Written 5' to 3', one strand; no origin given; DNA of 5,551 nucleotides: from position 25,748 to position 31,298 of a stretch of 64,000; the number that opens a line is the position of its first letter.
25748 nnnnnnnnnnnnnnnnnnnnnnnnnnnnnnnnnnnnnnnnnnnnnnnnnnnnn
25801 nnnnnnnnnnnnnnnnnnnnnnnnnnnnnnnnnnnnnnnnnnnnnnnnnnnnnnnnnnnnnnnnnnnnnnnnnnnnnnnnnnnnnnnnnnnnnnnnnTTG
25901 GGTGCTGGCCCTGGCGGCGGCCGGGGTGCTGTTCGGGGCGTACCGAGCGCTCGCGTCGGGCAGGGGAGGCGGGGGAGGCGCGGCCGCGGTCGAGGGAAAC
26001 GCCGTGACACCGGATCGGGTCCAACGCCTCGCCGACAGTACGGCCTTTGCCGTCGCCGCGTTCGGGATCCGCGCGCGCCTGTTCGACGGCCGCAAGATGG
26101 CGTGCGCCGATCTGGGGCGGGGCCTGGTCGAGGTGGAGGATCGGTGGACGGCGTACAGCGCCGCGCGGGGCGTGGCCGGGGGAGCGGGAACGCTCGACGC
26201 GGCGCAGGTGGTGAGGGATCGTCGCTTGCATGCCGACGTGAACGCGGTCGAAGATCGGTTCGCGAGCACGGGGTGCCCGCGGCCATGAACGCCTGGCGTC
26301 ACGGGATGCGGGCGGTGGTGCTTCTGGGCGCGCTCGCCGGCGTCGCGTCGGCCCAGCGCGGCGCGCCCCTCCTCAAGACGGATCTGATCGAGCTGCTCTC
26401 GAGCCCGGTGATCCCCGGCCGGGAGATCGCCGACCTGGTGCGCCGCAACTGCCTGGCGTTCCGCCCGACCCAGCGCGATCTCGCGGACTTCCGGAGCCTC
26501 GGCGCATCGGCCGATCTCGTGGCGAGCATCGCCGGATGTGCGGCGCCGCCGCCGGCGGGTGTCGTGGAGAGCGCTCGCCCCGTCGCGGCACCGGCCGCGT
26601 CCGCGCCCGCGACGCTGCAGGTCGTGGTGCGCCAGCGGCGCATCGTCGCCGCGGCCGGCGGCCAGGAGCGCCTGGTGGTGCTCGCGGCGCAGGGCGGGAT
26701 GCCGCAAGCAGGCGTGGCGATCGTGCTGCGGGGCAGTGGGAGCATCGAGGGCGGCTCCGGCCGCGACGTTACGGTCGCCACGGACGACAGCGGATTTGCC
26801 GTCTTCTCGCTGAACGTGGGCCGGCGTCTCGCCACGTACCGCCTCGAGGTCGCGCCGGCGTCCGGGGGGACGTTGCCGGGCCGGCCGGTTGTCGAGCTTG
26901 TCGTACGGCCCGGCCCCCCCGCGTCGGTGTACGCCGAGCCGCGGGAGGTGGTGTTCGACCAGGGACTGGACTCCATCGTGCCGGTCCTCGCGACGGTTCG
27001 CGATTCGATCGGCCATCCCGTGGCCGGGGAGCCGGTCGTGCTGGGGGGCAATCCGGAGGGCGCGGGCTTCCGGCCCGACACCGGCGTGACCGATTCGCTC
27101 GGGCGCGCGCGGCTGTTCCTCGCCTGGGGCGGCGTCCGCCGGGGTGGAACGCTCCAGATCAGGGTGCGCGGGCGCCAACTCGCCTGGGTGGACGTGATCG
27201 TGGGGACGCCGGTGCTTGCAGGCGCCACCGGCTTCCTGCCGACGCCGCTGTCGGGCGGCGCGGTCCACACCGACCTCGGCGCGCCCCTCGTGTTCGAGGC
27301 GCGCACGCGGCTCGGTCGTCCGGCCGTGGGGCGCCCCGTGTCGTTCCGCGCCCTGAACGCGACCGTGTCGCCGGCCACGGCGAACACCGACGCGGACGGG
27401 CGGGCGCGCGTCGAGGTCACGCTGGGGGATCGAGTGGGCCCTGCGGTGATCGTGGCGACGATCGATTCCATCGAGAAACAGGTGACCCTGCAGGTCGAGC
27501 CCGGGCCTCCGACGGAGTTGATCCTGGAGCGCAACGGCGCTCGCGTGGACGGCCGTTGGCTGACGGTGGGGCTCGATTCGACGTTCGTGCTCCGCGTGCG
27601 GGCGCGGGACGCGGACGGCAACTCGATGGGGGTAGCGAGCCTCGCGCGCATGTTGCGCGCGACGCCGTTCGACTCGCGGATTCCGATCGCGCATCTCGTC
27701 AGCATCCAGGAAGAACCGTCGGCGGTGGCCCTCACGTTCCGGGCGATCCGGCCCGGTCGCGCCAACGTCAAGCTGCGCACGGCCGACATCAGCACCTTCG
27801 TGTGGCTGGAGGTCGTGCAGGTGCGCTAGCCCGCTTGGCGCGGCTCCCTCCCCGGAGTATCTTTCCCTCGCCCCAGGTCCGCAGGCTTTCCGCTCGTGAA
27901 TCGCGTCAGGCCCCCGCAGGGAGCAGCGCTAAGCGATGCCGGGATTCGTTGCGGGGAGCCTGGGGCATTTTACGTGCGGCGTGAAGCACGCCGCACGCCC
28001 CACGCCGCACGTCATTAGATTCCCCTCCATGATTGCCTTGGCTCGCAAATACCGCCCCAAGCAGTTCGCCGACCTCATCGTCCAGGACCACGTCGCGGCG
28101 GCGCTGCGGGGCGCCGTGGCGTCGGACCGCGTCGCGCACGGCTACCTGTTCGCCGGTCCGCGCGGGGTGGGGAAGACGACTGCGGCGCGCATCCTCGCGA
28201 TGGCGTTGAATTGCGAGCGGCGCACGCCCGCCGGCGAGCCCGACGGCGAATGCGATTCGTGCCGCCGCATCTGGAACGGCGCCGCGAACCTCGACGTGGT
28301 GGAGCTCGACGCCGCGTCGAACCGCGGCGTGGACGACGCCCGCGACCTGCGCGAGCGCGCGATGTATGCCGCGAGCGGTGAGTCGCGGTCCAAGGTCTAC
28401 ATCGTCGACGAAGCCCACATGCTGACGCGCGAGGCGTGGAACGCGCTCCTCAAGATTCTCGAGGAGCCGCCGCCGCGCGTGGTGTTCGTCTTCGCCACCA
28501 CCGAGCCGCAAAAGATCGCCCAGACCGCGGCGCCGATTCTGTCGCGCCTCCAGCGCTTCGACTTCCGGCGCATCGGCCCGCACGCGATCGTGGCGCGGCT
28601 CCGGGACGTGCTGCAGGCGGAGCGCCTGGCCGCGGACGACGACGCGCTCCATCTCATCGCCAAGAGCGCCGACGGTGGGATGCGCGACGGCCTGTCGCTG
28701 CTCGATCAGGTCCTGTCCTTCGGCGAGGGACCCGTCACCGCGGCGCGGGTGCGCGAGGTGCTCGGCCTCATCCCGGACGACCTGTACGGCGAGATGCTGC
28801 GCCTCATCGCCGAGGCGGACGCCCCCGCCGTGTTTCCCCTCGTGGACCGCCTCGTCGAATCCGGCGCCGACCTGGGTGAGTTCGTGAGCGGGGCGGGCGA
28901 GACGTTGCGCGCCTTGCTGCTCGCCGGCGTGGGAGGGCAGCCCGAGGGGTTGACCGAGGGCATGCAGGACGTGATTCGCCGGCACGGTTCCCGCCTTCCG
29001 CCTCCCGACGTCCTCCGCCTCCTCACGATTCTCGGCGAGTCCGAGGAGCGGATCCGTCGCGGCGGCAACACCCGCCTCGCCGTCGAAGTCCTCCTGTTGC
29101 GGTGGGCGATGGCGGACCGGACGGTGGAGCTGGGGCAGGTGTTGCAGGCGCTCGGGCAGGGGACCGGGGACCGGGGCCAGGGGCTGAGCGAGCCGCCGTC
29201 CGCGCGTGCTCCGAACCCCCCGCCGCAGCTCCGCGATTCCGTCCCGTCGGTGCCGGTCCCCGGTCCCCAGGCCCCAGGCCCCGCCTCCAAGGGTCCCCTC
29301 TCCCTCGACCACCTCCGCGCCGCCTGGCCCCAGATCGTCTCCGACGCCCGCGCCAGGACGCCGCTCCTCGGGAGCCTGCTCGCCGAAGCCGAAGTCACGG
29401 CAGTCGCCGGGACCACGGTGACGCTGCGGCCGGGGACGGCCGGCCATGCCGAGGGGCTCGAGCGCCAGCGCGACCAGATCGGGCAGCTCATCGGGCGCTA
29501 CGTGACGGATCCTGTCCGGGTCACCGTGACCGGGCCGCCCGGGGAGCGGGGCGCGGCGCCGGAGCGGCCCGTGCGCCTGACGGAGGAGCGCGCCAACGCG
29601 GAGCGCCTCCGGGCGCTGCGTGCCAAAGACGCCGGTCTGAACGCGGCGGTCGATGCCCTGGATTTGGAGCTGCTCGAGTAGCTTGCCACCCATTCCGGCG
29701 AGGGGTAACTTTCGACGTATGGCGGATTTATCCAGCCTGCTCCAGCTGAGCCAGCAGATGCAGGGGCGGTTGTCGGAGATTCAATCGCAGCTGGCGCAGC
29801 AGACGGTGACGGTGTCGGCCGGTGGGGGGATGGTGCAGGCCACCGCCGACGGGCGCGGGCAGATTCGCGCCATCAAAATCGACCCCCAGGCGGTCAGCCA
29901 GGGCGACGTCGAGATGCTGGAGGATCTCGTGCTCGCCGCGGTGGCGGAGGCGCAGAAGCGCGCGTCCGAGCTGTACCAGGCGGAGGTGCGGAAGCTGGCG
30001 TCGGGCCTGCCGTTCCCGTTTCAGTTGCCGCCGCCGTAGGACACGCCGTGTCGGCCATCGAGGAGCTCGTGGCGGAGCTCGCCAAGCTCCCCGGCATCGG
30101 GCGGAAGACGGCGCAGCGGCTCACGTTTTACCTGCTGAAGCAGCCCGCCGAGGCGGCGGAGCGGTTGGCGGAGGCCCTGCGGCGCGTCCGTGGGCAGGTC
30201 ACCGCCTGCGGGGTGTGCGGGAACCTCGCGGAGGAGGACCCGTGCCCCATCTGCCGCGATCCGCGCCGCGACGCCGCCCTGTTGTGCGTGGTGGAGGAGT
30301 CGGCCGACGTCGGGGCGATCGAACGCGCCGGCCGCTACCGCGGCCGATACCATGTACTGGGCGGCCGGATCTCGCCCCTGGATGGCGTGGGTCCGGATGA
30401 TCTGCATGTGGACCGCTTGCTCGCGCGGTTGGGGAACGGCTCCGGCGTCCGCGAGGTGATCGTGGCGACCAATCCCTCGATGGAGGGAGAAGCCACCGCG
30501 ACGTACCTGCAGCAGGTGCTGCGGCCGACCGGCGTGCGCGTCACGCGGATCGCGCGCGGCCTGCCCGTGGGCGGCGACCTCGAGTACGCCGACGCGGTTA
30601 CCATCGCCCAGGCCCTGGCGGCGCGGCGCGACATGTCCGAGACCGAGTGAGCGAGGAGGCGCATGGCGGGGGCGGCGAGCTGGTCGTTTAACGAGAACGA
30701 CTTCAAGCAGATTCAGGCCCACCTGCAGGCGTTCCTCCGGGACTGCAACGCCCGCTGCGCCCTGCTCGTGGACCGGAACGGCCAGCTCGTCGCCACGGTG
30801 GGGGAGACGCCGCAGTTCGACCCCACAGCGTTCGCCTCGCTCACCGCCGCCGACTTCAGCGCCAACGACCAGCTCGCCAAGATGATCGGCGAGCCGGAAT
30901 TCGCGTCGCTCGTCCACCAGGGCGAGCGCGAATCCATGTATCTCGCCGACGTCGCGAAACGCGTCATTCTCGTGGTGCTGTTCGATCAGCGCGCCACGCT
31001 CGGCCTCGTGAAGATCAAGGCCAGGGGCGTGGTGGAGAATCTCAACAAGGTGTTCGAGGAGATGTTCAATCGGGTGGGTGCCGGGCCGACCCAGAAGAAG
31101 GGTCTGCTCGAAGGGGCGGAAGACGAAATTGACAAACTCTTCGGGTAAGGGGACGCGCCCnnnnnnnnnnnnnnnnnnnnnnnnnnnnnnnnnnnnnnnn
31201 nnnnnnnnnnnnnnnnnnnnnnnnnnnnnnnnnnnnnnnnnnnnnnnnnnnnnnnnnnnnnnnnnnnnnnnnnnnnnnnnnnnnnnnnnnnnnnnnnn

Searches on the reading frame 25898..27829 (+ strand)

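Call 53: search_protein_families(library=pfam, proteins=[window:25898-27829:+], max_evalue=0.00001)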
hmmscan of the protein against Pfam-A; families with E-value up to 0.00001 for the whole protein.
window:25898-27829:+ (643 aa): 1 family
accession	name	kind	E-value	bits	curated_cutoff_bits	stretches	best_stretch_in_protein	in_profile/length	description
PF02369.22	Big_1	-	6.7e-16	58.6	34.9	1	468-532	25-91/93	Bacterial Ig-like domain (group 1)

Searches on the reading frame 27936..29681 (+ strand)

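Call 53: search_protein_families(library=pfam, proteins=[window:27936-29681:+], max_evalue=0.00001)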
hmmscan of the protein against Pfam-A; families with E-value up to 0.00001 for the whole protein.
window:27936-29681:+ (581 aa): 5 families
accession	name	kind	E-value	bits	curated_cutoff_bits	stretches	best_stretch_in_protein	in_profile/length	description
PF13177.12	DNA_pol3_delta2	-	1.4e-35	123.1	27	1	50-212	2-159/161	DNA polymerase III, delta subunit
PF22608.2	DNAX_ATPase_lid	-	8.9e-17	61.1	27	1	218-265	2-49/49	DNA polymerase III clamp loader subunit, ATPase lid domain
PF12169.13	DNA_pol3_gamma3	-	2.4e-12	47.3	24.4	1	267-398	1-135/143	DNA polymerase III subunits gamma and tau domain III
PF00004.35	AAA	-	8.3e-10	39.7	21.2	1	71-209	2-124/131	ATPase family associated with various cellular activities (AAA)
PF13401.12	AAA_22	-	5.4e-09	36.9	27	1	72-186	10-122/130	AAA domain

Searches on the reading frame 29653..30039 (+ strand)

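Call 53: search_protein_families(library=pfam, proteins=[window:29653-30039:+], max_evalue=0.00001)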
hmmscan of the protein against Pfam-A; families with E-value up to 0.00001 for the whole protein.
window:29653-30039:+ (128 aa): 1 family
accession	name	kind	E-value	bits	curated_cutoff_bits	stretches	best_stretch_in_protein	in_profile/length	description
PF02575.21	YbaB_DNA_bd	-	1.6e-28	99.1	25.5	1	33-119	4-90/91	YbaB/EbfC DNA-binding family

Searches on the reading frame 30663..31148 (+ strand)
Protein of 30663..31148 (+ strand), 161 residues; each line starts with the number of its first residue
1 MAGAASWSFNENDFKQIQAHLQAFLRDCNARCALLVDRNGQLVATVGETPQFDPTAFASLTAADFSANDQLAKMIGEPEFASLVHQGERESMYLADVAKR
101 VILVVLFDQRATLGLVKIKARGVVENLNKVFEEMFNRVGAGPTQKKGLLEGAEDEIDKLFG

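Call 53: search_protein_families(library=pfam, proteins=[window:30663-31148:+], max_evalue=0.00001)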
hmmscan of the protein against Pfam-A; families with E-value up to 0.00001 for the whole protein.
window:30663-31148:+ (161 aa): 1 family
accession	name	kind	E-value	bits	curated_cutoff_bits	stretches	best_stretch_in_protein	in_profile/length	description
PF03259.23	Robl_LC7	-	1e-12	48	23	1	19-107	4-91/91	Roadblock/LC7 domain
